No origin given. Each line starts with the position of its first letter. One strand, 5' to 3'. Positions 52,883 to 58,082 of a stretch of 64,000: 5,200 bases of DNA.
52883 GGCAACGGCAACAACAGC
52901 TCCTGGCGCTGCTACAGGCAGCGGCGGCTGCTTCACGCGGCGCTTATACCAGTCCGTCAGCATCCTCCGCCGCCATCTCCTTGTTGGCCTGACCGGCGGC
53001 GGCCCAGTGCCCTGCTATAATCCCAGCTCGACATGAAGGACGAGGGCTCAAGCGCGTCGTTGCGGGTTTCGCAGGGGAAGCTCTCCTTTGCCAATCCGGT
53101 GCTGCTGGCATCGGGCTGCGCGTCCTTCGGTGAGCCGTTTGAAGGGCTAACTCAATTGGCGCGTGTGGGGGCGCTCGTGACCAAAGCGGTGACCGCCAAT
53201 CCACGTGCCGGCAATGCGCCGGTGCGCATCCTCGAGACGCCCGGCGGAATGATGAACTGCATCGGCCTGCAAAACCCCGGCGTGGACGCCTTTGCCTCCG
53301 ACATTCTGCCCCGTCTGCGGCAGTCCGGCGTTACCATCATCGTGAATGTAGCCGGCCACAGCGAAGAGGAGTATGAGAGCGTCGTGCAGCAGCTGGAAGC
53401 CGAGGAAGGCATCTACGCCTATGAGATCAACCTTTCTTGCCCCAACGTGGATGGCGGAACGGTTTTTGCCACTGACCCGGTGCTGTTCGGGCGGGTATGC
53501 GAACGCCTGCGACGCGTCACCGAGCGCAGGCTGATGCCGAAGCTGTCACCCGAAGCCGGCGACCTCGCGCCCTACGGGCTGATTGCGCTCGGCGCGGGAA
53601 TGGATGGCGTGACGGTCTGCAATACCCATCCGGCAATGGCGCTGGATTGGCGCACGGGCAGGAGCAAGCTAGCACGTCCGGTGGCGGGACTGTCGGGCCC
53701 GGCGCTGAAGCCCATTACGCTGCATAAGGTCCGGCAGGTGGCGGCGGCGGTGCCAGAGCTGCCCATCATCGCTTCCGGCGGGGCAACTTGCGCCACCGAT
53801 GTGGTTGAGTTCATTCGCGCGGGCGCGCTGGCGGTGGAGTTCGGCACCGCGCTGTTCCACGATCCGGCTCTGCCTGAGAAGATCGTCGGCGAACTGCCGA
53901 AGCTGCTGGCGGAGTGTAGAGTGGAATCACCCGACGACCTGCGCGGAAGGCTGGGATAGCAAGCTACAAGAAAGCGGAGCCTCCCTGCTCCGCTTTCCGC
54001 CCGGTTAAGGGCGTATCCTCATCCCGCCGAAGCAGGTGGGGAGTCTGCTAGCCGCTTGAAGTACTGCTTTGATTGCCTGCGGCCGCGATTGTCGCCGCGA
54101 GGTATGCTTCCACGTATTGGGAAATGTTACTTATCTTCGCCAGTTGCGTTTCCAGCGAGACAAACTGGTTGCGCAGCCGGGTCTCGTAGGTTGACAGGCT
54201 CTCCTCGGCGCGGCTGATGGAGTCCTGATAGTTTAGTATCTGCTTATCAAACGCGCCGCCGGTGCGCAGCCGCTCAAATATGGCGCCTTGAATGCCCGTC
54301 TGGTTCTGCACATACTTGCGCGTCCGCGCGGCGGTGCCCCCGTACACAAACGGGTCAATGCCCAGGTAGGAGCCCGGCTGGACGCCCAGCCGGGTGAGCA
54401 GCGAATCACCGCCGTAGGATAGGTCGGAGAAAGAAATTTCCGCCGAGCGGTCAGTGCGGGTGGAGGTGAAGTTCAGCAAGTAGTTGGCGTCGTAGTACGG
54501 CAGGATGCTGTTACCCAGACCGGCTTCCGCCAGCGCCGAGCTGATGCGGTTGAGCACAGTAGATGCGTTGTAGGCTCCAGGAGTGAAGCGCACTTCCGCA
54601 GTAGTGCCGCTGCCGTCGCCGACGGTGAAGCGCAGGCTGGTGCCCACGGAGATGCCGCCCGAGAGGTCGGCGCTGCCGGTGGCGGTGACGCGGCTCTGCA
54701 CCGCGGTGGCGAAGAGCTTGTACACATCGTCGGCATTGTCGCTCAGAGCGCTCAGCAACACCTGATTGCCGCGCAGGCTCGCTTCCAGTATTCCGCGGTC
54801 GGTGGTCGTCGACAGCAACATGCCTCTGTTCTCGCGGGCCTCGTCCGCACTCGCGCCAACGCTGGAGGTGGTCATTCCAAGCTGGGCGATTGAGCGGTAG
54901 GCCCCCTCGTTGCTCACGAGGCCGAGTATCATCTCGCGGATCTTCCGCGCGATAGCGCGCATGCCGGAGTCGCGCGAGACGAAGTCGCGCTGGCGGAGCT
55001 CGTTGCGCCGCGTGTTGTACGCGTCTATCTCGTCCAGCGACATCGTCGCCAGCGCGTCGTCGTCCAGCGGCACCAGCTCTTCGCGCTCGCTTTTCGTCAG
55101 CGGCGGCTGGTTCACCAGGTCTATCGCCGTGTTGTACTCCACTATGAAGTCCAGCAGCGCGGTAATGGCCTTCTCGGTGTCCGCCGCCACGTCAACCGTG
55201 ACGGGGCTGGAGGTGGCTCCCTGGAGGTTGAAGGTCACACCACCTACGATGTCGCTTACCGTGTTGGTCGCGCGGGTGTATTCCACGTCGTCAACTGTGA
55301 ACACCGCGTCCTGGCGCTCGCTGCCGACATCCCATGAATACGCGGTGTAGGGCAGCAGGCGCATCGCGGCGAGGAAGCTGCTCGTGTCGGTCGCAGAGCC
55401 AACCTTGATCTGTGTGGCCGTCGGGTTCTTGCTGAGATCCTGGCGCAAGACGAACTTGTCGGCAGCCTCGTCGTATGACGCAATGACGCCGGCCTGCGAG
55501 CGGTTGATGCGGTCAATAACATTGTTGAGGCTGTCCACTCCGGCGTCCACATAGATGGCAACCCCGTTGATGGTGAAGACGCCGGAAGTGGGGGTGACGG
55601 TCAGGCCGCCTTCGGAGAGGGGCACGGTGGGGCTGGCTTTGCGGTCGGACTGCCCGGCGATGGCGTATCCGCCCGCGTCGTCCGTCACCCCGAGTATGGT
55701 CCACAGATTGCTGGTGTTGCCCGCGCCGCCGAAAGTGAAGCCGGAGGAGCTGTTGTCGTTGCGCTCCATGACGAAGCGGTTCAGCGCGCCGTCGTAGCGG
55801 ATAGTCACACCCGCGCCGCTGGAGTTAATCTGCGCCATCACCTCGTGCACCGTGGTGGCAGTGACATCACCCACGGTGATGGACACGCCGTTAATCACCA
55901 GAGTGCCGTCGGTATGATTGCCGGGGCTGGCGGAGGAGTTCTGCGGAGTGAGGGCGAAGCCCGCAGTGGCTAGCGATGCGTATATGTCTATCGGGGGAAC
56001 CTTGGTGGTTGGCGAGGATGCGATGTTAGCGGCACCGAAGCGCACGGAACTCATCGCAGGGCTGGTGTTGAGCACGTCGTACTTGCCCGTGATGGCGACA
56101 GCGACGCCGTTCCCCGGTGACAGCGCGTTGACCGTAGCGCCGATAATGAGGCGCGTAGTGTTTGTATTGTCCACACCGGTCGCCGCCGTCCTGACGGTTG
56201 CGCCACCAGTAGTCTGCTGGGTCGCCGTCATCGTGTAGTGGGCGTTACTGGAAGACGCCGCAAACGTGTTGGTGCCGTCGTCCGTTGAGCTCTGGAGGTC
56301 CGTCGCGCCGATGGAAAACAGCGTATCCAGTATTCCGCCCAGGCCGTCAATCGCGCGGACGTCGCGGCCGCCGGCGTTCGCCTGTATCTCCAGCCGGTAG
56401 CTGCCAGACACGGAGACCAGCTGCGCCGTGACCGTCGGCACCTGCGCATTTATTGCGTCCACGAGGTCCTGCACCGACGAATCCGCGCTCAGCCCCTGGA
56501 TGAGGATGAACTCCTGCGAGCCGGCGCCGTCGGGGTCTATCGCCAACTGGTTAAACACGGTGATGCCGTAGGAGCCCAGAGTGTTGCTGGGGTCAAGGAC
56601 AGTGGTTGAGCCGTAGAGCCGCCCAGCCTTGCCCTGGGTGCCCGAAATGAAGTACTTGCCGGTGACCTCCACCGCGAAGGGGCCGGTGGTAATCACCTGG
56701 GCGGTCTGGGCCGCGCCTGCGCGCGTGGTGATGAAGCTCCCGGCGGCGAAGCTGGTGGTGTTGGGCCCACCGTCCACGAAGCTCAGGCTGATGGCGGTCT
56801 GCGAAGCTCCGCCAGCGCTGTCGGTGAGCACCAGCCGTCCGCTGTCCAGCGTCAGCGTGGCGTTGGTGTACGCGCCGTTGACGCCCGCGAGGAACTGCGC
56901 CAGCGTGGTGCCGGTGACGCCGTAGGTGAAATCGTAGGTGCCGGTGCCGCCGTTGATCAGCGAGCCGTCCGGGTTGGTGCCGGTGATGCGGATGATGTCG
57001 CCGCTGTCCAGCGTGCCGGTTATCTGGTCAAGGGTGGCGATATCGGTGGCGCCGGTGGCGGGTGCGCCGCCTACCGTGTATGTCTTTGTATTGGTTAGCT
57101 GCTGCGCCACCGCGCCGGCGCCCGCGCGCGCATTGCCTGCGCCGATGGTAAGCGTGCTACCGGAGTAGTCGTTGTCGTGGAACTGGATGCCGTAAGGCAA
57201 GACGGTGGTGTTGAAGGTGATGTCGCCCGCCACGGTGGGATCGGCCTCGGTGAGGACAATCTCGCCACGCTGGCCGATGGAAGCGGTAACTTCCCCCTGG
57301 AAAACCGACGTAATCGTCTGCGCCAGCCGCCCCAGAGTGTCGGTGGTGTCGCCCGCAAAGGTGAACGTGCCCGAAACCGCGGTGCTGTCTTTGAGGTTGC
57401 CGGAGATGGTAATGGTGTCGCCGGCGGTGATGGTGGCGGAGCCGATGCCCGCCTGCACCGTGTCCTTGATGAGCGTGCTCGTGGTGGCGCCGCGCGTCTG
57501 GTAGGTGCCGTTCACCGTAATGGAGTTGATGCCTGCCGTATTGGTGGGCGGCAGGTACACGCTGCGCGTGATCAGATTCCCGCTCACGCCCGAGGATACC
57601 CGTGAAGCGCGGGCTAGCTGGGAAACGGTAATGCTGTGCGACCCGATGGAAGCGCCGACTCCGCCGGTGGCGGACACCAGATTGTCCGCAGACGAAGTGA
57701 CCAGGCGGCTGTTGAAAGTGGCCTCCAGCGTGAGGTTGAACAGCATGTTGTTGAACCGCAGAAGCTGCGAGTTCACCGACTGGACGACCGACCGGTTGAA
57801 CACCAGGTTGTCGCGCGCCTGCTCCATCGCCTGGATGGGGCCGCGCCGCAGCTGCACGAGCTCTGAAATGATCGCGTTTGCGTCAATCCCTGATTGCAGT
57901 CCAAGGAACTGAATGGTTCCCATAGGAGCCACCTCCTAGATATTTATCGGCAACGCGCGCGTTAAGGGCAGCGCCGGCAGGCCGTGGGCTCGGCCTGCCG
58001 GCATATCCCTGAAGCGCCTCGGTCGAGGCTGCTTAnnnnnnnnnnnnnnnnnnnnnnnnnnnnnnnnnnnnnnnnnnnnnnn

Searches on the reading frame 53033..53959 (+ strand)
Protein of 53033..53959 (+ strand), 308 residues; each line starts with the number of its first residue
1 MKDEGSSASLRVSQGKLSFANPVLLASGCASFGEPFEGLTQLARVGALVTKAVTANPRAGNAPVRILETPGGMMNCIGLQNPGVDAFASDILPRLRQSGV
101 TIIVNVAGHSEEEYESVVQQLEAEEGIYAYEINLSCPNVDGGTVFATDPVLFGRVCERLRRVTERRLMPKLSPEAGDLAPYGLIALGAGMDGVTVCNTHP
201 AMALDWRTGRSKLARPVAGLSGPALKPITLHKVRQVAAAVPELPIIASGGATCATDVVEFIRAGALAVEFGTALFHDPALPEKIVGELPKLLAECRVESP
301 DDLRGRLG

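Call 15: search_protein_families(library=pfam, proteins=[window:53033-53959:+], max_evalue=0.001)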
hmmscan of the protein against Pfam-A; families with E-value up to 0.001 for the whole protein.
window:53033-53959:+ (308 aa): 3 families
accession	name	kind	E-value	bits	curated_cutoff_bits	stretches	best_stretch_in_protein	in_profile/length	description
PF01180.27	DHO_dh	-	8.2e-62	209.5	27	1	12-292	4-291/291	Dihydroorotate dehydrogenase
PF03060.21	NMO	-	0.00029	20.8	28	1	233-274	185-225/331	Nitronate monooxygenase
PF00977.27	His_biosynth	-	0.00098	19.1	23.6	0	230-276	179-224/228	Histidine biosynthesis protein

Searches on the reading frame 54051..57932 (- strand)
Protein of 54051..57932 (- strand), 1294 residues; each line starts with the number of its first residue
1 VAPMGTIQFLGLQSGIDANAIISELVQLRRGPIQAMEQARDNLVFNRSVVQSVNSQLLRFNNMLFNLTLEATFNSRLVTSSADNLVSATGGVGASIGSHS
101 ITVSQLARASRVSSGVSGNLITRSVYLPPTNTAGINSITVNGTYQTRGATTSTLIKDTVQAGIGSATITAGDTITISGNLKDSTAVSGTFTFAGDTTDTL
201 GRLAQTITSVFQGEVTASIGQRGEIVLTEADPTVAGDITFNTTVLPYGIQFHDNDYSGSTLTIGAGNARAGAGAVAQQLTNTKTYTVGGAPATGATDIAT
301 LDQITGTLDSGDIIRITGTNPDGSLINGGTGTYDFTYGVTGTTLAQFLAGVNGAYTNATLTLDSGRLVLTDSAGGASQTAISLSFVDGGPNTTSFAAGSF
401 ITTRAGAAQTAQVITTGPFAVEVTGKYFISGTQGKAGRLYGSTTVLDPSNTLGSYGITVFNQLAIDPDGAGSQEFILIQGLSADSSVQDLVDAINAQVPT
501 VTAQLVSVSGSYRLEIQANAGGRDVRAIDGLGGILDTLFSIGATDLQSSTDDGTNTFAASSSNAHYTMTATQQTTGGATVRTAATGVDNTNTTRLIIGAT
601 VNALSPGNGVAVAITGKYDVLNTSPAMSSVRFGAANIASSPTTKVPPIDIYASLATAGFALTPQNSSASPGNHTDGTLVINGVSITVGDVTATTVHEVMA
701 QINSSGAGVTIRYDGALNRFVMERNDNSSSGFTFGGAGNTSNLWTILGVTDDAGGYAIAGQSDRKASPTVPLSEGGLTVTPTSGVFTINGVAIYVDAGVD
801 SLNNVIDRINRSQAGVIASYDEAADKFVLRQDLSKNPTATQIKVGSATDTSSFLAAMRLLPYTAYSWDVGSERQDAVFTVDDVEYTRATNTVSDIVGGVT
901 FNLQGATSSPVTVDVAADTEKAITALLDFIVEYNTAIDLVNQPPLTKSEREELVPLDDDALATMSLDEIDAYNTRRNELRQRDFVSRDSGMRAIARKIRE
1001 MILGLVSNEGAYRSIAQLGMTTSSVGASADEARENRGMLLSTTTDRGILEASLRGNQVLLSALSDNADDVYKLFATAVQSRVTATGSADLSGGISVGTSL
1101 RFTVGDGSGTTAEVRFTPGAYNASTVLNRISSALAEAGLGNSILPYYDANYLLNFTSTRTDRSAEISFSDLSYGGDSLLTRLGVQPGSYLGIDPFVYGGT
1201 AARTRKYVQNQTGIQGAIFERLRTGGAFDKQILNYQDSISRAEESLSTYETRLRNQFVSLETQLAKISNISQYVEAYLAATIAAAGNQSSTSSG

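Call 3: search_protein_families(library=pfam, proteins=[window:54051-57932:-], max_evalue=1)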
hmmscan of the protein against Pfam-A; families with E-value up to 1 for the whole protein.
window:54051-57932:- (1294 aa): 3 families
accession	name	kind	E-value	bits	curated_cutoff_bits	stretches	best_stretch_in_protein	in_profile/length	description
PF07195.17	FliD_C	-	3.8e-27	95.7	25.4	1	874-1267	2-234/236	Flagellar hook-associated protein 2 C-terminus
PF02465.23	FliD_N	-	1.3e-18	67.8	24.8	1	14-109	1-96/97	Flagellar hook-associated protein 2 N-terminus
PF11047.13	SopD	-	0.11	12.2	25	1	1175-1246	143-214/319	Salmonella outer protein D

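Call 4: search_protein_families(library=ncbifam, proteins=[window:54051-57932:-], max_evalue=1)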
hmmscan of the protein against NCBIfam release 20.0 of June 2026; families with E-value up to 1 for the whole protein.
window:54051-57932:- (1294 aa): 8 families
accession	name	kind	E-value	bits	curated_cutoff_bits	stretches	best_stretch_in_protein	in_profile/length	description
NF005833.0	PRK07737.1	equivalog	1.9e-39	136.1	444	4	792-1025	141-372/501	flagellar hook-associated protein 2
NF005188.0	PRK06664.1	equivalog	5.3e-33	114.3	469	3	871-1076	388-568/661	flagellar hook-associated protein FliD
NF005955.1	PRK08032.1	equivalog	4.6e-23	81.9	387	3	790-940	139-292/465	flagellar filament capping protein FliD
NF005281.0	PRK06798.1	equivalog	5.8e-11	42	375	2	782-940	131-282/440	flagellar hook-associated protein 2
NF009400.1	PRK12765.1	equivalog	9e-11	41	448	3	873-937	252-314/596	flagellar filament capping protein FliD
NF006435.1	PRK08724.1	equivalog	6.4e-09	35.1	580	1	10-116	6-113/672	flagellar filament capping protein FliD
NF005187.0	PRK06663.1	equivalog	0.00077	18.3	337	1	786-830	222-265/419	flagellar hook-associated protein 3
NF011906.0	PRK15379.1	equivalog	0.0089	15.4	499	1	1187-1248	155-216/317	SPI-1 type III secretion system effector SopD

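Call 53: find_homologous_proteins(query=window:54051-57932:-, max_evalue=0.00001)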
Query window:54051-57932:- (1294 aa): 38 proteins with E <= 0.00001 among 8000 candidates.
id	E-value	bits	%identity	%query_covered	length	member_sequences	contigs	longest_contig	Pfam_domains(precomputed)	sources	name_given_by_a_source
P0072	0.0e+0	2475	90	100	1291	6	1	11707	PF07195.18,PF02465.24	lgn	-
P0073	0.0e+0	2304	83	100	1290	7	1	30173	PF07195.18,PF02465.24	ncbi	-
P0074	0.0e+0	1667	61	99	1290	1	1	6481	PF07195.18,PF07196.19,PF02465.24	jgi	jgi:flagellar capping protein FliD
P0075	0.0e+0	1125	47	99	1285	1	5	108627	PF07195.18,PF07196.19,PF02465.24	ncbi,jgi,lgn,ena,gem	-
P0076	0.0e+0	1119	47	99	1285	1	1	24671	PF07195.18,PF07196.19,PF02465.24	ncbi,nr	ncbi:flagellar filament capping protein FliD [bacterium]|nr:flagellar filament capping protein FliD 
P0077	0.0e+0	1110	47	98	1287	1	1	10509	PF07195.18,PF07196.19,PF02465.24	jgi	jgi:flagellar hook-associated protein 2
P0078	0.0e+0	1108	47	99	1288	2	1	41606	PF07195.18,PF07196.19,PF02465.24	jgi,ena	-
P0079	0.0e+0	1102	46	99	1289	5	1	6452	PF07195.18,PF07196.19,PF02465.24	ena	-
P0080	0.0e+0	1101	46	99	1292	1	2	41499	PF07195.18,PF07196.19,PF02465.24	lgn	-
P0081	0.0e+0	1097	46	99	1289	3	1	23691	PF07195.18,PF07196.19,PF02465.24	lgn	-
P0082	0.0e+0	1069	45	98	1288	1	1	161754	PF07195.18,PF07196.19,PF02465.24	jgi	jgi:flagellar capping protein FliD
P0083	0.0e+0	1068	46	99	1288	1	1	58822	PF07195.18,PF02465.24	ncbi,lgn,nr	ncbi:flagellar filament capping protein FliD [bacterium]|nr:flagellar filament capping protein FliD 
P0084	0.0e+0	1064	45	98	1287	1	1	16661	PF07195.18,PF02465.24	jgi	jgi:flagellar capping protein FliD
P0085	0.0e+0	1058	45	98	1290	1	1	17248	PF07195.18,PF07196.19,PF02465.24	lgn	-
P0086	0.0e+0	1052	45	99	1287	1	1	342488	PF07195.18,PF07196.19,PF02465.24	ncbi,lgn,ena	-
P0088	0.0e+0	1050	44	99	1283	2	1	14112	PF07195.18,PF07196.19,PF02465.24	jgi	jgi:flagellar capping protein FliD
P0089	0.0e+0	1017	44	98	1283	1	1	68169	PF07195.18,PF07196.19,PF02465.24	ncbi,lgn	-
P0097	1.6e-206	707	37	98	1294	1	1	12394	PF07195.18,PF07196.19,PF02465.24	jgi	jgi:flagellar capping protein FliD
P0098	3.9e-206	705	36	100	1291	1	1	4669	PF07195.18,PF02465.24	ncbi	-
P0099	3.7e-203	695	37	99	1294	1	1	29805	PF07195.18,PF02465.24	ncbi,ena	-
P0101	6.7e-197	675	36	99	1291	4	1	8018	PF07195.18,PF02465.24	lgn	-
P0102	7.9e-108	380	29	77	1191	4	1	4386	PF07195.18,PF07196.19,PF02465.24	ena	-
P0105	4.2e-16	76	32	13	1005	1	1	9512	PF07195.18,PF07196.19,PF02465.24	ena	-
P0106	6.2e-16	75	32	13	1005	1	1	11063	PF07195.18,PF07196.19,PF02465.24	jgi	-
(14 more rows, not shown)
